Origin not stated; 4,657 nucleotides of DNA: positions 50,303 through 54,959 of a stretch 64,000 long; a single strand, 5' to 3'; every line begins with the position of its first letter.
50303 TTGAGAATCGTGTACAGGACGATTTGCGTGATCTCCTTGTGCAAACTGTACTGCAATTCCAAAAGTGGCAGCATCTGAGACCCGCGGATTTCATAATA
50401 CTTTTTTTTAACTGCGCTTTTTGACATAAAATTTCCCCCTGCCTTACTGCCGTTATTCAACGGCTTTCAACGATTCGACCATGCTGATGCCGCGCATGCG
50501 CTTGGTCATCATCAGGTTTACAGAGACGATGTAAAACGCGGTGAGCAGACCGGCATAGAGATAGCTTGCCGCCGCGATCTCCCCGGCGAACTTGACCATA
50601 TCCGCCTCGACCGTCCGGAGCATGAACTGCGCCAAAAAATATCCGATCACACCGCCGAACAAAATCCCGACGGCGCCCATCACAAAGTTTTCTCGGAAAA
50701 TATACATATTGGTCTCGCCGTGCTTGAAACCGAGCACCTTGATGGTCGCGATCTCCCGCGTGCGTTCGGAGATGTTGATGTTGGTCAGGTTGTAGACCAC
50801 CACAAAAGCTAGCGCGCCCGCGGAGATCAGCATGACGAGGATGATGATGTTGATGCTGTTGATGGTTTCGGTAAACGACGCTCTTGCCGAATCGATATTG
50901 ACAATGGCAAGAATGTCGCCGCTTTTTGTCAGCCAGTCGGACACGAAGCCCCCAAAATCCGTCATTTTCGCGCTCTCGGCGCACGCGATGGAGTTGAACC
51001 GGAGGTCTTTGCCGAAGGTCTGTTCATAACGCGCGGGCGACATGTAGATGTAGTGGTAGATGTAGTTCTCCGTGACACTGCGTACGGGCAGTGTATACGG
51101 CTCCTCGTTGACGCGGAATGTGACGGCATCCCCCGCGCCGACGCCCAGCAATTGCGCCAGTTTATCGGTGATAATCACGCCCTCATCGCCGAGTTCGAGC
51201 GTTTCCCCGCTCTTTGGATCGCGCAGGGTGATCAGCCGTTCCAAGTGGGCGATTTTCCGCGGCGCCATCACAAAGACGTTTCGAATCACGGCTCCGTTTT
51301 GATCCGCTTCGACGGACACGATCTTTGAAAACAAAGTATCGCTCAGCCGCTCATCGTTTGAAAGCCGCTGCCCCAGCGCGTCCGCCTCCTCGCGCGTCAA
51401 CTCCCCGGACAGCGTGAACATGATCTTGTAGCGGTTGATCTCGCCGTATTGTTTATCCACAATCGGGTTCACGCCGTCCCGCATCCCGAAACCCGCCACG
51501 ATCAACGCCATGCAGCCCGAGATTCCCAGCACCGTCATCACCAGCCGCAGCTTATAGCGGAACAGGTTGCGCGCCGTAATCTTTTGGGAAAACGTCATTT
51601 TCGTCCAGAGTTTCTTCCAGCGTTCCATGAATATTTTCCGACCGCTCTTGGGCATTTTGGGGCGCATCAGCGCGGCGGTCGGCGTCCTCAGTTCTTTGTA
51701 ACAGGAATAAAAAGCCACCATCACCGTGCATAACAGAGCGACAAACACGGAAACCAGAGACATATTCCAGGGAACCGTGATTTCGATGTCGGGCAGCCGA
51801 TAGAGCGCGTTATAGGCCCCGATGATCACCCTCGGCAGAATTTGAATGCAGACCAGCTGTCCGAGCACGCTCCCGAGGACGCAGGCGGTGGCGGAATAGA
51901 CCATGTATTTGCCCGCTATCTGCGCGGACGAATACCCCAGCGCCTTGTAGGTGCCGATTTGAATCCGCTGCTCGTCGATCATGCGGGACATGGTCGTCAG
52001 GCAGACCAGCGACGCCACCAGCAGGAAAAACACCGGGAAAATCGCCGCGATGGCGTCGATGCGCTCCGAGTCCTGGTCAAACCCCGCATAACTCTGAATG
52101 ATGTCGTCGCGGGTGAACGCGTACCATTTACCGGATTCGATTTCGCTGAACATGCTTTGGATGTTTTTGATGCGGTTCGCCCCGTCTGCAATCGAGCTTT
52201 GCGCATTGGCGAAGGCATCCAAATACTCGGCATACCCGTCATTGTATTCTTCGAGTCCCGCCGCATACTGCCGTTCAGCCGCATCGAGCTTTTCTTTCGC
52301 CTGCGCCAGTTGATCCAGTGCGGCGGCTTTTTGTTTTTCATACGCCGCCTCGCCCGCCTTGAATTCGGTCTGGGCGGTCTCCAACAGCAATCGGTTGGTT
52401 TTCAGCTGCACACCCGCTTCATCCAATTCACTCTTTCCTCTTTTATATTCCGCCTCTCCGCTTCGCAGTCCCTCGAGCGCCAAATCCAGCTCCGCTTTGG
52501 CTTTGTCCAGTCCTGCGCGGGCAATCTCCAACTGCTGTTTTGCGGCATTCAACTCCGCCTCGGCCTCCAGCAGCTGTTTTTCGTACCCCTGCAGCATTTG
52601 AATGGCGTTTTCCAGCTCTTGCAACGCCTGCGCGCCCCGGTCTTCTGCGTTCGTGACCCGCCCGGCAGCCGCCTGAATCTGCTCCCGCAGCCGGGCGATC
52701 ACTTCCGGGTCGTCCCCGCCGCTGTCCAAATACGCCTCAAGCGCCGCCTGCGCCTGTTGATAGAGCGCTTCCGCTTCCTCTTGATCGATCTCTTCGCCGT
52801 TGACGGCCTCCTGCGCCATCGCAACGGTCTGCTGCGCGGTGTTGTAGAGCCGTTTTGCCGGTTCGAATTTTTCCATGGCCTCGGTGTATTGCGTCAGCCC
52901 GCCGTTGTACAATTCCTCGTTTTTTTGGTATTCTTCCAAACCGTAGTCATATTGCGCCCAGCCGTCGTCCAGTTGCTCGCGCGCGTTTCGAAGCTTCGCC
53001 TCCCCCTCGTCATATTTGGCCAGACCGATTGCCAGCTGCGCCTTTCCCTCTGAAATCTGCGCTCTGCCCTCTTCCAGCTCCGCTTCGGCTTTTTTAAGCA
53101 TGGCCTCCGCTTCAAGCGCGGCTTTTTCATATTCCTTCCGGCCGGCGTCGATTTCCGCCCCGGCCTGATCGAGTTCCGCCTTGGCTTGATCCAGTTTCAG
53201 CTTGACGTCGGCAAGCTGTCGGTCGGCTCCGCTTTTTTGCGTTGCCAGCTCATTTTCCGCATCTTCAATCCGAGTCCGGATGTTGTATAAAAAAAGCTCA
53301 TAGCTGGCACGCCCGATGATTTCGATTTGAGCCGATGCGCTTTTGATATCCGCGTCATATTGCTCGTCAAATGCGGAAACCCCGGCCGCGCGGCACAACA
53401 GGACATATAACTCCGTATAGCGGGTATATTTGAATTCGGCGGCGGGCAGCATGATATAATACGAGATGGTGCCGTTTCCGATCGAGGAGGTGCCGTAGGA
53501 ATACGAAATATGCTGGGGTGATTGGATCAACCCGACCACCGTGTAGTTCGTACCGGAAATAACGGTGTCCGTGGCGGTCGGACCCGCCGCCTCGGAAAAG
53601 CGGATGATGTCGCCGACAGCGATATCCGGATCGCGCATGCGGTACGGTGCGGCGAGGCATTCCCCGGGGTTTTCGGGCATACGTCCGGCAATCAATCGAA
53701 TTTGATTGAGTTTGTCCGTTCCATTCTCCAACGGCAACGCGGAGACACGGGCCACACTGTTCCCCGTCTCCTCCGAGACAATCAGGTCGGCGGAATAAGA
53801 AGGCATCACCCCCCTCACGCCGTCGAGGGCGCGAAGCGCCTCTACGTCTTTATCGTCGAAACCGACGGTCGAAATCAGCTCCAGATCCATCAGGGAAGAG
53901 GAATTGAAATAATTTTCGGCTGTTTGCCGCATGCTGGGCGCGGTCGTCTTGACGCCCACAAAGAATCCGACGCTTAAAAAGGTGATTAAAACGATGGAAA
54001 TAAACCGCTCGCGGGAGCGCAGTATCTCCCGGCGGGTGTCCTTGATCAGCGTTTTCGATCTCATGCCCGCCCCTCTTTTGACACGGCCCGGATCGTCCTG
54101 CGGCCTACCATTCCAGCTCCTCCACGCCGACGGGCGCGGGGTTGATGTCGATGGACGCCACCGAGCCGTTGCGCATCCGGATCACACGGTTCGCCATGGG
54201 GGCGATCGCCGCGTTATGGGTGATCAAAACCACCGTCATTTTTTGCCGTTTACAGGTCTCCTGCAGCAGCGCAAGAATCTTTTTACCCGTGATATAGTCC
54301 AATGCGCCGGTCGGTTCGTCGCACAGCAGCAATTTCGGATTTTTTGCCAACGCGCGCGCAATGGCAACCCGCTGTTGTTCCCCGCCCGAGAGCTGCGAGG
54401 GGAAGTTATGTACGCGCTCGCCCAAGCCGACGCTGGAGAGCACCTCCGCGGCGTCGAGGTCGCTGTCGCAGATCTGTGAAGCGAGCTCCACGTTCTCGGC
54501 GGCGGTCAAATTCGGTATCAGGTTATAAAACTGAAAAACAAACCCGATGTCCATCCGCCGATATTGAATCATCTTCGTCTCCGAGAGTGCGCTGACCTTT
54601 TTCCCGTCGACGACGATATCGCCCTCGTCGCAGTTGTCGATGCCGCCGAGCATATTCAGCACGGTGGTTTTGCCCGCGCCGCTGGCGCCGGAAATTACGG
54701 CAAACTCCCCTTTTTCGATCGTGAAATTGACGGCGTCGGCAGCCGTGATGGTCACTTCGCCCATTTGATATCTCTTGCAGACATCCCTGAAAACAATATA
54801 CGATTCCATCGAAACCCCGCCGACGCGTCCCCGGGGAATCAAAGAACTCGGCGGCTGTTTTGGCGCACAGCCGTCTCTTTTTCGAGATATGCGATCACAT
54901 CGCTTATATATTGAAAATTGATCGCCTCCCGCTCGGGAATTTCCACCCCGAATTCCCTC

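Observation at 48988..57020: Five-gene operon: acyl-AMP ligase, carrier protein, MacB-type ABC exporter and stand-alone condensation-domain enzyme; candidate undescribed envelope acylation / lipid-conjugate export system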

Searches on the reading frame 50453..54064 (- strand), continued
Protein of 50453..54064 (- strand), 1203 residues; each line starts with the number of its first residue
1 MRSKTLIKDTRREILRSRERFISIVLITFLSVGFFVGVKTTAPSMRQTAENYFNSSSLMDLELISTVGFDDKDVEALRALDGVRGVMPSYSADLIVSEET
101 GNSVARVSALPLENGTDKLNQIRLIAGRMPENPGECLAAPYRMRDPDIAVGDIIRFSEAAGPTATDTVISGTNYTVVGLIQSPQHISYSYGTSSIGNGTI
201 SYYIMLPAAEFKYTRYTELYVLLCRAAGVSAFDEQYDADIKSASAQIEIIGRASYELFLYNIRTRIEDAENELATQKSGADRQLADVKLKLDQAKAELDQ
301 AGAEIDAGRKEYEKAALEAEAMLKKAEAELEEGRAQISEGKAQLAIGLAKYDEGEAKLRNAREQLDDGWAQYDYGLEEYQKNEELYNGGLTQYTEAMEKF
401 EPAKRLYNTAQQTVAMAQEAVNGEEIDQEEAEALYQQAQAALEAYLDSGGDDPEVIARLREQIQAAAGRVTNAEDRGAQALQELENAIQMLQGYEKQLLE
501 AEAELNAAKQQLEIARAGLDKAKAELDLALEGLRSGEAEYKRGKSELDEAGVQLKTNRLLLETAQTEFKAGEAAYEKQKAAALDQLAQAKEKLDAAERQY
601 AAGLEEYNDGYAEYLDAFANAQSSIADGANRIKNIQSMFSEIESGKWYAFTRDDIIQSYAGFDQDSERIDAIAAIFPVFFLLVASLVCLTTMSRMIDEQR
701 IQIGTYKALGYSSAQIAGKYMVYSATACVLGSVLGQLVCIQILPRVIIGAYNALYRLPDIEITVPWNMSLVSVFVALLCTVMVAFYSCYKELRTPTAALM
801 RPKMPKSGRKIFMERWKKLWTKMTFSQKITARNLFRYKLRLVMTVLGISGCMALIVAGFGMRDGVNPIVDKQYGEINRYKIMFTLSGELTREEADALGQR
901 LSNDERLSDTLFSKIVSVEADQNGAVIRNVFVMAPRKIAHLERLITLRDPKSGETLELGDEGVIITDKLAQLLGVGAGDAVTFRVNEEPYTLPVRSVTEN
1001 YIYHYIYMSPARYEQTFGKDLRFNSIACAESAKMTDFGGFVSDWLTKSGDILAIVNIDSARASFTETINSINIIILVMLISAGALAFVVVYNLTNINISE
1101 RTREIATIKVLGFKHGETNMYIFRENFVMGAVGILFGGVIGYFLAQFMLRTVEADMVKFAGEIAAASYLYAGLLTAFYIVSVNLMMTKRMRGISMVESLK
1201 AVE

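Call 71: predict_structure(alignment_id=A4)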
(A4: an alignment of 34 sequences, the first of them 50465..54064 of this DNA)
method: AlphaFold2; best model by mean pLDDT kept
length: 1200 residues; sequences in the alignment: 34
mean_pLDDT: 76.2   pTM: 0.57
mean pLDDT of the five models: 76.2, 75.8, 73.8, 73.3, 72.5
residues with pLDDT >= 90: 98; 70-90: 824; 50-70: 180; < 50: 98
segments of 3 or more residues with pLDDT < 50: 142-145, 316-359, 420-427, 541-560, 562-567, 569-574, 576-581
pLDDT, mean of each block of 10 residues (from residue 1): 76 80 87 87 85 83 87 89 88 76 80 69 86 88 59 82 80 89 69 59 88 89 76 83 87 84 83 81 79 78 69 52 44 40 41 46 60 72 76 79 77 61 47 70 70 74 64 60 75 79 79 77 73 56 46 46 47 47 55 70 77 79 79 73 72 72 78 76 78 79 86 86 89 90 82 69 84 85 83 83 62 73 75 71 83 89 85 87 80 88 89 87 72 89 89 88 91 88 83 92 89 89 89 79 71 70 76 84 84 76 74 75 82 89 86 75 85 88 81 68
secondary structure, 60 per line:
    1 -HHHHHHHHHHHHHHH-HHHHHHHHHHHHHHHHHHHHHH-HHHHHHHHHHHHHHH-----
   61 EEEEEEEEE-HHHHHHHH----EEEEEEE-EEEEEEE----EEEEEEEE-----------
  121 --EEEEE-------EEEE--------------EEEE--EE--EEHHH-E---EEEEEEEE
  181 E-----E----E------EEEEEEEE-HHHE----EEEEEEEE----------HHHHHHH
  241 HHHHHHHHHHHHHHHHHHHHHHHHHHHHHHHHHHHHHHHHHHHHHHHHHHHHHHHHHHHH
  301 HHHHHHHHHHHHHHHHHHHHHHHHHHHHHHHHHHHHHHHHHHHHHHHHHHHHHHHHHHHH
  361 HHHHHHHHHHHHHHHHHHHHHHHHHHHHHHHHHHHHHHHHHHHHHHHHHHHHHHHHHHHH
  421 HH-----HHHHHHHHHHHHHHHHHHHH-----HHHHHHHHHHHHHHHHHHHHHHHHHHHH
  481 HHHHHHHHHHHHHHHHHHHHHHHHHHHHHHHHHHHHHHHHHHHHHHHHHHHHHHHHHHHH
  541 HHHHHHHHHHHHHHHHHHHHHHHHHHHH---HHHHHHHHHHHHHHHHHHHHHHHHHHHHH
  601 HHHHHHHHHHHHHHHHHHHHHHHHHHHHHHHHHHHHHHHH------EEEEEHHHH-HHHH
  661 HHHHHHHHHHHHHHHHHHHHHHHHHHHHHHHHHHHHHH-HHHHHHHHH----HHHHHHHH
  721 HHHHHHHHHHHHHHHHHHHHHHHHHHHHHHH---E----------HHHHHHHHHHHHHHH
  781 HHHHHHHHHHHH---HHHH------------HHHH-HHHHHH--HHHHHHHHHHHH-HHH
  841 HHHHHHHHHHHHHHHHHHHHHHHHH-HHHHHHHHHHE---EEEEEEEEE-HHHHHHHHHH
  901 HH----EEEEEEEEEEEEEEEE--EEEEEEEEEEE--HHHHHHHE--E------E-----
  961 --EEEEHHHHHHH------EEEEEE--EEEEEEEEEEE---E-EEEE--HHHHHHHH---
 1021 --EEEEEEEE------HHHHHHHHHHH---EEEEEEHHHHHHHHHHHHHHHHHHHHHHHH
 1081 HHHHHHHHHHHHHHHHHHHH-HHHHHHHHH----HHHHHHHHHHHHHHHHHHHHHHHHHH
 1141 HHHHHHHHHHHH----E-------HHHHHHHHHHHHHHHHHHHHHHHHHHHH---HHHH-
elements in order (helices of 4 or more, strands of 3 or more residues): H2-16 H18-39 H41-55 E61-69 H71-78 E83-89 E91-97 E102-109 E123-127 E135-138 E153-156 E173-181 E199-206 E216-223 H234-422 H428-447 H453-568 H572-640 E647-651 H652-655 H657-698 H700-708 H713-751 H766-792 H796-799 H812-815 H817-822 H825-836 H838-865 H867-876 E881-889 H891-902 E907-922 E925-935 H938-944 E963-966 H967-973 E980-985 E988-998 E1004-1007 H1010-1017 E1023-1030 H1037-1047 E1051-1056 H1057-1100 H1102-1110 H1115-1152 H1165-1192 H1196-1199

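Call 74: fold_search(model_id=the predicted structure, library=pdb)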
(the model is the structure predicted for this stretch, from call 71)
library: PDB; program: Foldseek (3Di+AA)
matches with E <= 10: 965; with E <= 0.001: 71
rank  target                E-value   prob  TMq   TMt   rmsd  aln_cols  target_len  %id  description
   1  9ge6_A                1.1e-15  1.00  0.32  0.46   8.7       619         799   12  Structure of E. coli YbbAP (released 2025-05-28)
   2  9ge7_A                2.2e-15  1.00  0.32  0.45  12.3       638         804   13  Structure of E. coli YbbAP with bound ATP analogue (released 2025-05-28)
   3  8s5g_A                8.4e-14  1.00  0.24  0.40  12.2       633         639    9  BceABS nucleotide-free state (released 2025-09-03)
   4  7w7a_J                2.1e-13  1.00  0.20  0.54   7.9       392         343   14  Heme exporter in complex with Mn-containing protoporphyrin IX, Mn-anomalous data (released 2022-06-22)
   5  7w7a_B                2.9e-13  1.00  0.20  0.53   7.7       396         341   16  Heme exporter in complex with Mn-containing protoporphyrin IX, Mn-anomalous data (released 2022-06-22)
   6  8g3a_A                3.3e-13  1.00  0.24  0.40  12.5       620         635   10  BceAB-S nucleotide free TM state 1 (released 2023-06-21)
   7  5lil_A                6.1e-13  1.00  0.16  0.28  25.3       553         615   14  Structure of Aggregatibacter actinomycetemcomitans MacB bound to ATPyS (P21) (released 2017-11-15)
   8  5gko_A                6.4e-13  1.00  0.23  0.38  20.5       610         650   13  Crystal structure of tripartite-type ABC transporter, MacB from Acinetobacter baumannii (released 2017-11-15)
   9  7tcg_A                7.5e-13  1.00  0.24  0.40  12.6       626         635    9  BceAB nucleotide-free conformation (released 2022-04-06)
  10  9rld_E                1.5e-12  1.00  0.22  0.49   8.8       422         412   16  LolCDE complex with Lpp lipoprotein (released 2026-01-21)
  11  9rlc_E                2.1e-12  1.00  0.22  0.51   8.5       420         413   15  LolCDE complex with Lpp lipoprotein (released 2026-01-21)
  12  9xro_E                3.4e-12  1.00  0.18  0.44  10.2       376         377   15  LolCDE in complex with SMT-738_3 (released 2026-03-18)
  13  8g4c_A                4.7e-12  1.00  0.21  0.34  13.3       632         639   10  BceABS ATPgS high res TM (released 2023-06-21)
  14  7tch_A                5.2e-12  1.00  0.25  0.41  12.4       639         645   11  BceAB E169Q variant ATP-bound conformation (released 2022-04-06)
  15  7w7a_D                6.1e-12  1.00  0.21  0.58   7.3       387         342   14  Heme exporter in complex with Mn-containing protoporphyrin IX, Mn-anomalous data (released 2022-06-22)
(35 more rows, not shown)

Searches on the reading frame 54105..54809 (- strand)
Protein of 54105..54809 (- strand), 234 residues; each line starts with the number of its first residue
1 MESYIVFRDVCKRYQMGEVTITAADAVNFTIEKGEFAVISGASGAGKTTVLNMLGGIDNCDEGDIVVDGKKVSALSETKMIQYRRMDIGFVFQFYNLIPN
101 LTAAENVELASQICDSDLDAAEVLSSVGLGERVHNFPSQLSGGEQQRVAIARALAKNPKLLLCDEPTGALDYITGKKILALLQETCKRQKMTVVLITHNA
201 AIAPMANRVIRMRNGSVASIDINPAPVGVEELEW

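Call 3: search_protein_families(library=pfam, proteins=[window:54105-54809:-], max_evalue=0.01)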
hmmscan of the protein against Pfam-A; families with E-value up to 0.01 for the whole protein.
window:54105-54809:- (234 aa): 10 families
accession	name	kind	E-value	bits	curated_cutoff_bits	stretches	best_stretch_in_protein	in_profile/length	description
PF00005.33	ABC_tran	-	9.4e-36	123.9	25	1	26-167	3-136/137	ABC transporter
PF02463.25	SMC_N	-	1.4e-05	25.1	40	1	132-213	135-212/220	RecF/RecN/SMC N terminal domain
PF13086.12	AAA_11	-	0.00011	22.5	27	0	151-204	46-99/257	AAA domain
PF13521.12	AAA_28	-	0.001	19.7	27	0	38-54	3-19/164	AAA domain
PF13604.12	AAA_30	-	0.0011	19.2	27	0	26-55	9-39/191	AAA domain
PF13401.12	AAA_22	-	0.0014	19.4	27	0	35-77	6-33/130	AAA domain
PF20720.3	nSTAND3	-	0.0017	18.5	27.2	1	25-54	8-37/155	Novel STAND NTPase 3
PF09818.15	ABC_ATPase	-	0.003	17.1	23.2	0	138-179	156-197/283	P-loop domain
PF03193.22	RsgA_GTPase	-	0.0051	17.1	30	1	24-65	97-137/174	RsgA GTPase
PF13304.12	AAA_21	-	0.0075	16.8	27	0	36-57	1-22/304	AAA domain, putative AbiEii toxin, Type IV TA system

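Call 4: search_protein_families(library=ncbifam, proteins=[window:54105-54809:-], max_evalue=0.01)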
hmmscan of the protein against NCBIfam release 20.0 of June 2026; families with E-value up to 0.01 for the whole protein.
window:54105-54809:- (234 aa): 197 families (the best 25 are shown)
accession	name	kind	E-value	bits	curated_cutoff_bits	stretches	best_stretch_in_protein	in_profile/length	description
TIGR02211.1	LolD_lipo_ex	equivalog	2.2e-62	210.5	307.75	1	8-217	5-219/221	lipoprotein-releasing ABC transporter ATP-binding protein LolD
TIGR02982.1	heterocyst_DevA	subfamily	4.8e-61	206.1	295.8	1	7-217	4-219/220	ABC exporter ATP-binding subunit, DevA family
NF008639.0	PRK11629.1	equivalog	9.4e-57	192.1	360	1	8-217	10-224/234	lipoprotein-releasing ABC transporter ATP-binding protein LolD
TIGR02673.1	FtsE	equivalog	7.9e-56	189.1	264.85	1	5-215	2-213/214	cell division ATP-binding protein FtsE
NF007826.0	PRK10535.1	equivalog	2.8e-54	184.5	966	1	3-218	3-222/648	macrolide ABC transporter ATP-binding protein/permease MacB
TIGR03608.1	L_ocin_972_ABC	subfamily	6.8e-54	182.5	254.85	1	23-212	13-206/206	putative bacteriocin export ABC transporter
NF038007.1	ABC_ATP_DarD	equivalog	1.4e-53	181.6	375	1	7-216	4-217/218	darobactin export ABC transporter ATP-binding protein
NF007879.0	PRK10584.1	equivalog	2.5e-52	177.9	336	1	7-217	9-224/228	putative ABC transporter ATP-binding protein YbbA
TIGR02314.1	ABC_MetN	equivalog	1.8e-48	165.3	499.7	1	6-202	3-203/343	methionine ABC transporter ATP-binding protein MetN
TIGR03265.1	PhnT2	equivalog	2.6e-48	165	457.7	1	3-220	3-216/353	putative 2-aminoethylphosphonate ABC transporter ATP-binding protein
TIGR02315.1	ABC_phnC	equivalog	6.8e-48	163.2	266.1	1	5-217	2-224/243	phosphonate ABC transporter ATP-binding protein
NF007027.0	PRK09493.1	equivalog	7.9e-48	162.9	379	1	5-219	2-216/240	glutamine ABC transporter ATP-binding protein GlnQ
NF040933.2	ABC_arch_GlcV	equivalog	4e-45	154.2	450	1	5-221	3-224/357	glucose ABC transporter ATP-binding protein GlcV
TIGR01186.1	proV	subfamily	1.9e-44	152.3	326.6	1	23-220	8-211/363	betaine/proline/choline family ABC transporter ATP-binding protein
TIGR00968.1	3a0106s01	subfamily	8e-43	146.6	342.75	1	7-221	3-213/237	sulfate ABC transporter ATP-binding protein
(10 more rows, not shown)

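Call 41: search_solved_structures(query=window:54105-54809:-, max_evalue=1e-30)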
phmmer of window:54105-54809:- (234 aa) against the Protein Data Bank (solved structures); distinct sequences matched with E-value up to 1e-30: 106 (the best 60 are shown).
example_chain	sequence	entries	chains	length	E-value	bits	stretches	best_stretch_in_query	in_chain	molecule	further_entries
1f3o_A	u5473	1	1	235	1.7e-51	178.2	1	6-218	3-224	HYPOTHETICAL ABC TRANSPORTER ATP-BINDING PROTEIN MJ0796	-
1l2t_A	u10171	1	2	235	4.5e-51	176.8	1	6-218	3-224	Hypothetical ABC transporter ATP-binding protein MJ0796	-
3tif_A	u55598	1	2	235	6.5e-50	173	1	7-218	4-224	Uncharacterized ABC transporter ATP-binding protein MJ0796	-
7v8l_D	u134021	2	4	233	2.3e-49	171.2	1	9-218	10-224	Lipoprotein-releasing system ATP-binding protein LolD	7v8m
9rlc_D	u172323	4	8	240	2.4e-49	171.1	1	9-218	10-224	Lipoprotein-releasing system ATP-binding protein LolD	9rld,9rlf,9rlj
9rle_D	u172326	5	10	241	2.4e-49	171.1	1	9-218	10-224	Lipoprotein-releasing system ATP-binding protein LolD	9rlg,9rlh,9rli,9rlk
7arh_F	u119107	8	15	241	2.5e-49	171.1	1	9-218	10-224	Lipoprotein-releasing system ATP-binding protein LolD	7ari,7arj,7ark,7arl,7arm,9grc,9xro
7mdy_D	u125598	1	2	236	2.6e-49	171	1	9-218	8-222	Lipoprotein-releasing system ATP-binding protein LolD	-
7v8i_D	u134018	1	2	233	6.1e-49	169.8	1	9-218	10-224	Lipoprotein-releasing system ATP-binding protein LolD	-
9gvk_D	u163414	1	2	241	6.5e-49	169.7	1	9-218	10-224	Lipoprotein-releasing system ATP-binding protein LolD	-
7mdx_D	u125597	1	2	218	1.4e-48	168.6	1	9-215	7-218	Lipoprotein-releasing system ATP-binding protein LolD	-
5xu1_A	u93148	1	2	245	3.5e-47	164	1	3-220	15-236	ABC transporter ATP-binding protein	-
5lj9_A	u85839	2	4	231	1.4e-45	158.9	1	5-220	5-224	Macrolide export ATP-binding/permease protein MacB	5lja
5lil_A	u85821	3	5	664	2e-44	155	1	10-219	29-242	Macrolide export ATP-binding/permease protein MacB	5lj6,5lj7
5nik_J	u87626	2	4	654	2.7e-44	154.6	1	5-218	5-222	Macrolide export ATP-binding/permease protein MacB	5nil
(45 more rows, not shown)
